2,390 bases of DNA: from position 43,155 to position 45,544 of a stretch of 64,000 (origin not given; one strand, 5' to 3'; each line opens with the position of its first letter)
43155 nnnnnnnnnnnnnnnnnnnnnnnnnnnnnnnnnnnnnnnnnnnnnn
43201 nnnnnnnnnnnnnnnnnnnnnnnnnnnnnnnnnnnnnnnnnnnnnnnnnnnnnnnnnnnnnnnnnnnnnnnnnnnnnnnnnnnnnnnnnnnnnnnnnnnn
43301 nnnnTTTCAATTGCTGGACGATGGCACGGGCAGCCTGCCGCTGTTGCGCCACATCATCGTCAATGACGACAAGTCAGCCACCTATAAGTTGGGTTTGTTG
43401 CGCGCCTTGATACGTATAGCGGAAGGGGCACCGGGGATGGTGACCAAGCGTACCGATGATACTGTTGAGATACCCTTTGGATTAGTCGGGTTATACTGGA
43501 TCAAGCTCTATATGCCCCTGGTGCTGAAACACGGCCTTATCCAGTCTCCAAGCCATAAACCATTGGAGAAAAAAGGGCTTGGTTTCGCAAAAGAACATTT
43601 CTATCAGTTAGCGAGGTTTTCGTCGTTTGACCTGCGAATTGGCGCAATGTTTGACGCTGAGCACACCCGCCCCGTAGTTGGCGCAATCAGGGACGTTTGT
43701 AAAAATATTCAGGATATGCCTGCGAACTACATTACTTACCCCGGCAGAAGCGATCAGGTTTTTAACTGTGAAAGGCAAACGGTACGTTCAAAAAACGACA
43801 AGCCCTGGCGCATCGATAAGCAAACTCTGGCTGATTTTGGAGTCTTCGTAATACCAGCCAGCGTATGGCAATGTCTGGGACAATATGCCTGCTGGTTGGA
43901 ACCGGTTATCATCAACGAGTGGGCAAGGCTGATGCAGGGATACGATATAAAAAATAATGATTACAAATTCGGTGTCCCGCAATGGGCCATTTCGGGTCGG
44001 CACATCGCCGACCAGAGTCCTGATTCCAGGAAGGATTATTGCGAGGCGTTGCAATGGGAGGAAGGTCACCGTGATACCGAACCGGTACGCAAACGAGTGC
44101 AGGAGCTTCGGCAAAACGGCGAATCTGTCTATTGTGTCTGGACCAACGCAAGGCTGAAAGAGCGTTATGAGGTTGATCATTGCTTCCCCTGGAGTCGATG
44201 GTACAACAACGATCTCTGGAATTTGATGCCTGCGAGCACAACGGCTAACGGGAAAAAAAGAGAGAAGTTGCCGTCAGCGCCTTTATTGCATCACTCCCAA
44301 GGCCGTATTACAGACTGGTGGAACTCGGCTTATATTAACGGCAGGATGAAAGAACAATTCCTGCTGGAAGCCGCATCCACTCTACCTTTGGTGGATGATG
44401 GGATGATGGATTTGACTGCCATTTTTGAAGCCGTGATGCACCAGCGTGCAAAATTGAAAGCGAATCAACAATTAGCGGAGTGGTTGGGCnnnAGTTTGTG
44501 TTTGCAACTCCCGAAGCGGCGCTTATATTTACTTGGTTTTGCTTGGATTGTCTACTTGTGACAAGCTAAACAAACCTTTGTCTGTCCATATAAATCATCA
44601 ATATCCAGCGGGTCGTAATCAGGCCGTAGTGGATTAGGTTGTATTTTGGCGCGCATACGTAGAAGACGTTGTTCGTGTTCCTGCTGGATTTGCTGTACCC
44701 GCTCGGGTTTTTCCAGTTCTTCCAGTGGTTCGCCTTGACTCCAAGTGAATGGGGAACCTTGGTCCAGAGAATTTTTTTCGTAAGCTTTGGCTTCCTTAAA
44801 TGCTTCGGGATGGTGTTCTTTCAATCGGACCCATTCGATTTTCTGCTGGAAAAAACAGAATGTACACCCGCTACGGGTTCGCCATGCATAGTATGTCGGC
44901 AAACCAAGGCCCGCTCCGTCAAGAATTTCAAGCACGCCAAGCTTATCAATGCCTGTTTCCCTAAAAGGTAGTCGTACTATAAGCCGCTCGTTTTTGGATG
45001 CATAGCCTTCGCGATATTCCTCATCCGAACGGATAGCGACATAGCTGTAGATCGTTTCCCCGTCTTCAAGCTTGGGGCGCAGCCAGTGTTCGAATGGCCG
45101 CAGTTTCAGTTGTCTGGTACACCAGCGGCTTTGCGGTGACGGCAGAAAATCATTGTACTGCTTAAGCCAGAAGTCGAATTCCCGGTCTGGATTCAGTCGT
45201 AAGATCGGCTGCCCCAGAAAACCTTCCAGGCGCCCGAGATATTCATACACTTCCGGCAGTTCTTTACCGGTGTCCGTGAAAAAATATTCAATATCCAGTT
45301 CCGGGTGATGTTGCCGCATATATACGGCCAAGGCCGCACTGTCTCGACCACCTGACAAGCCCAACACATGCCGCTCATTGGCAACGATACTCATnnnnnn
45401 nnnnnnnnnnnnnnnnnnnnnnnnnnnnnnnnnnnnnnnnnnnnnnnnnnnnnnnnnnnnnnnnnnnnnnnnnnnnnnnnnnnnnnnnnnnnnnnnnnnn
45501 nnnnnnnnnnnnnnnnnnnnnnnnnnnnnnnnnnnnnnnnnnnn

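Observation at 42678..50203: Candidate undescribed sulfur-dependent DNA modification/restriction locus: cysteine desulfurase + giant P-loop ATPase + PAPS-reductase-like PP-loop enzyme + methyltransferase::HNH fusion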

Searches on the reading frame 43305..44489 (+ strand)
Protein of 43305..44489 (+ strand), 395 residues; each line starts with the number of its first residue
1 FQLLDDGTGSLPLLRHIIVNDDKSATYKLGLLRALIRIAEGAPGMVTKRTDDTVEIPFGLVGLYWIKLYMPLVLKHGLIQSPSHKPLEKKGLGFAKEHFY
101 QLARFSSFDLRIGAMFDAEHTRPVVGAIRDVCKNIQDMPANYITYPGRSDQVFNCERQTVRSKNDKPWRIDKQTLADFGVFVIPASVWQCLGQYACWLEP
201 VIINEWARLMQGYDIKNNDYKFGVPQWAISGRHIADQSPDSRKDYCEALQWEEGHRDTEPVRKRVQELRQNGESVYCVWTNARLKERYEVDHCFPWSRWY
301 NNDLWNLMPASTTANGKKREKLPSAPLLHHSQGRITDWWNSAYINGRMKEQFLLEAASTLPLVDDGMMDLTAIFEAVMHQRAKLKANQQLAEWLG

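Call 54: predict_structure(alignment_id=A5)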
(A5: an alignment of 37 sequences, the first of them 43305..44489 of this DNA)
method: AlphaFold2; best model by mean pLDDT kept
length: 395 residues; sequences in the alignment: 37
mean_pLDDT: 83.1   pTM: 0.86
mean pLDDT of the five models: 83.1, 82.9, 82.2, 81.3, 61.5
residues with pLDDT >= 90: 176; 70-90: 154; 50-70: 39; < 50: 26
segments of 3 or more residues with pLDDT < 50: 216-238
pLDDT, mean of each block of 10 residues (from residue 1): 63 80 76 92 92 97 95 84 85 93 89 91 95 91 87 93 82 96 95 85 82 56 36 42 67 70 92 91 86 71 87 79 87 95 92 92 87 93 84 63
secondary structure, 60 per line:
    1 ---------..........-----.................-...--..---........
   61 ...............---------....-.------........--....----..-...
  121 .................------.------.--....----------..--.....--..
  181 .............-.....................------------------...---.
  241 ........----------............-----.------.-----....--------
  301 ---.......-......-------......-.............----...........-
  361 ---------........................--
elements in order: H10-19 H25-41 E53-57 H58-75 H97-104 H107-110 H118-137 E154-157 H172-176 E179-184 H185-193 H195-215 H240-248 H259-270 E289-292 E307-310 H312-317 H325-330 H332-344 H349-359 H370-393

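Call 57: fold_search(model_id=the predicted structure, library=pdb)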
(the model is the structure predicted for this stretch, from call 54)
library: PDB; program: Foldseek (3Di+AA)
matches with E <= 10: 87; with E <= 0.001: 0
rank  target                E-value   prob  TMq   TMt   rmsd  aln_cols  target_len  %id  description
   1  9wa9_A                7.7e-02  0.77  0.17  0.07  17.8       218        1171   12  SuperFi Cas9 - 22nt sgRNA - DNA ternary complex Class B (released 2025-12-31)
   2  6o0y_A                1.8e-01  0.91  0.16  0.06  14.1       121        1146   16  Conformational states of Cas9-sgRNA-DNA ternary complex in the presence of magnesium (released 2019-07-10)
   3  7s4x_A                1.8e-01  0.77  0.17  0.06  13.0       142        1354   18  Cas9:gRNA in complex with 18-20MM DNA, 1 minute time-point, kinked active conformation (released 2022-03-02)
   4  6m0w_A                2.2e-01  0.51  0.19  0.09  18.7       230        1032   14  Crystal structure of Streptococcus thermophilus Cas9 in complex with the AGAA PAM (released 2020-09-09)
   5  9j1y_A                3.0e-01  0.54  0.15  0.36  12.8       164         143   15  Crystal structure of Nme1Cas9 HNH domain bound to anti-CRISPR AcrIIC1Boe. (released 2026-03-04)
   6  8tzz_A                3.3e-01  0.57  0.19  0.07  18.7       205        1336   16  SpG Cas9 with NGC PAM DNA target (released 2024-05-01)
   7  5vgb_A                3.8e-01  0.41  0.13  0.33  13.6       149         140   15  Crystal structure of NmeCas9 HNH domain bound to anti-CRISPR AcrIIC1 (released 2017-08-30)
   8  7z4j_B                3.9e-01  0.84  0.18  0.06  11.9       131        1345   18  SpCas9 bound to 18-nucleotide complementary DNA substrate in the catalytic state (released 2022-08-31)
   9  9j2g_A                3.9e-01  0.69  0.13  0.33  10.2       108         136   15  Crystal structure of Nme1Cas9 HNH domain bound to anti-CRISPR AcrIIC1Vei (released 2026-03-04)
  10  7v59_B                5.2e-01  0.54  0.15  0.05  15.0       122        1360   16  Cryo-EM structure of spyCas9-sgRNA-DNA dimer (released 2022-08-17)
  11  8t7s_A                6.9e-01  0.51  0.17  0.06  13.0       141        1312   17  SpRYmer bound to NAC PAM DNA (released 2024-05-01)
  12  8t6x_A                7.9e-01  0.47  0.18  0.07  14.5       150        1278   17  SpRY-Cas9:gRNA complex targeting TAC PAM DNA with 18 bp R-loop (released 2024-05-01)
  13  9gm7_D                8.3e-01  0.04  0.10  0.12  25.6       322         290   10  MukBEF in a nucleotide-bound state with open neck gate (monomer) (released 2025-03-26)
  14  9ar4_A                9.5e-01  0.20  0.17  0.08  17.3       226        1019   14  CryoEM structure of ThermoCas9 in post-cleavage state bound with the DNA containing NNNNCCA PAM (released 2025-02-26)
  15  5b2s_B                1.0e+00  0.33  0.16  0.06  12.8       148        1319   16  Crystal structure of the Streptococcus pyogenes Cas9 EQR variant in complex with sgRNA and target DNA (TGAG PAM) (released 2016-03-23)
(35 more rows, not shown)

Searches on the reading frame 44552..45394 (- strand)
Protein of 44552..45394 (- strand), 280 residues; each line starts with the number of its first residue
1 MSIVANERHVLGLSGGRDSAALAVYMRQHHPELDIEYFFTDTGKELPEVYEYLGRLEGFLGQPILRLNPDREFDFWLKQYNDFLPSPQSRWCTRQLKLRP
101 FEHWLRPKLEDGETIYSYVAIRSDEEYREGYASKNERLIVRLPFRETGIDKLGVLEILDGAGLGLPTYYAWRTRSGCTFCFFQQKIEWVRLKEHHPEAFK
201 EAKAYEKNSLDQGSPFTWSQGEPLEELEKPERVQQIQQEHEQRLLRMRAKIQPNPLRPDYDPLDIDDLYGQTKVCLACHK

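Call 3: search_protein_families(library=pfam, proteins=[window:44552-45394:-], max_evalue=0.01)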
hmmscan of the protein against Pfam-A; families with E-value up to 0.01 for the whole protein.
window:44552-45394:- (280 aa): 2 families
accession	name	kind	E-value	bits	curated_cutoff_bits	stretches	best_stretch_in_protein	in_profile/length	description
PF01507.26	PAPS_reduct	-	8.4e-06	26.3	22.5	1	9-105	2-96/175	Phosphoadenosine phosphosulfate reductase domain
PF04055.27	Radical_SAM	-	0.0044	17.6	29.5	1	176-263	10-94/166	Radical SAM superfamily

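Call 4: search_protein_families(library=ncbifam, proteins=[window:44552-45394:-], max_evalue=0.01)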
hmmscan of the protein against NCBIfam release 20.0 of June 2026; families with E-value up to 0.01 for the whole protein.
window:44552-45394:- (280 aa): 8 families
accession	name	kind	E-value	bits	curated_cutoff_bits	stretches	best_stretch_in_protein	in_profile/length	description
NF006327.0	PRK08557.1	equivalog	8.3e-11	41.3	366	1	13-209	188-388/415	hypothetical protein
NF010367.0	PRK13795.1-2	equivalog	2.7e-10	39.3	456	1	11-125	247-355/584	hypothetical protein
NF006351.0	PRK08576.1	equivalog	6.4e-08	31.6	290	1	6-195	234-416/436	hypothetical protein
NF010366.0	PRK13795.1-1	equivalog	2.3e-07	29.4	745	1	12-205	272-468/667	hypothetical protein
NF010369.0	PRK13795.1-4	equivalog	3.7e-07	28.8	1086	1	12-202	257-450/633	hypothetical protein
NF010368.0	PRK13795.1-3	equivalog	5.5e-07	28.2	588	1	12-122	253-357/635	hypothetical protein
NF005316.0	PRK06850.1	equivalog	0.00013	20.9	536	1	66-125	105-166/505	hypothetical protein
TIGR03183.1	DNA_S_dndC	equivalog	0.00056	18.9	290.4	1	66-125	89-150/447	DNA phosphorothioation system sulfurtransferase DndC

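Call 5: search_protein_families(library=padloc, proteins=[window:44552-45394:-], max_evalue=0.01)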
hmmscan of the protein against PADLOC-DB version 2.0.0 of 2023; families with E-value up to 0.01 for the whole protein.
window:44552-45394:- (280 aa): 4 families
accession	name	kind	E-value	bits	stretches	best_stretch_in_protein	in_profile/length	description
PDLC02782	SspD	-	2.1e-135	448.8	1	8-280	1-277/277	SspD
PDLC02510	BrxP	-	2.6e-09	33.9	1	10-197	136-330/779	BrxP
PDLC02662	DndC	-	1.9e-05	21.9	1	10-125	30-163/481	DndC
PDLC02661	DndC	-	0.00014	19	1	67-125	99-159/468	DndC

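Call 11: find_encoding_contigs(protein=window:44552-45394:-, flank=10000, max_places=6)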
Protein window:44552-45394:- (280 aa): 5 contigs read that carry it; 4 places shown.
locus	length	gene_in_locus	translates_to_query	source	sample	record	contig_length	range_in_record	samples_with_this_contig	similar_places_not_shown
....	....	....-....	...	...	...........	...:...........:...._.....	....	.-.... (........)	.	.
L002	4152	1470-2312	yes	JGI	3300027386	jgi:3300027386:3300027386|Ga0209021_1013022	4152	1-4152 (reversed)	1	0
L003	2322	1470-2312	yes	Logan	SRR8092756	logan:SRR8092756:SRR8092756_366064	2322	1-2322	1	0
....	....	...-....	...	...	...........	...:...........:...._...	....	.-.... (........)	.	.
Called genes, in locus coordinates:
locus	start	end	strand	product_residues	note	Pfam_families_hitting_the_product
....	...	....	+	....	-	-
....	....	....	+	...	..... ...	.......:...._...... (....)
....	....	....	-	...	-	-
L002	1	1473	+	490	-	?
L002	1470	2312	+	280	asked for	PF01507:PAPS_reduct (weak)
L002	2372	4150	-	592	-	?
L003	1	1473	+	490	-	?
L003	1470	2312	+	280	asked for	PF01507:PAPS_reduct (weak)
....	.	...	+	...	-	?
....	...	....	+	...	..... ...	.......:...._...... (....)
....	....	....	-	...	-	?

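Call 71: search_solved_structures(query=window:44552-45394:-, max_evalue=0.001)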
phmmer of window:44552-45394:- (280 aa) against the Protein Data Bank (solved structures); distinct sequences matched with E-value up to 0.001: 1.
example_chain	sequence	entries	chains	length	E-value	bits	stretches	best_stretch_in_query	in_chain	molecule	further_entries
21fy_C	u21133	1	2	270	6.8e-07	32.1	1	16-206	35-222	PptA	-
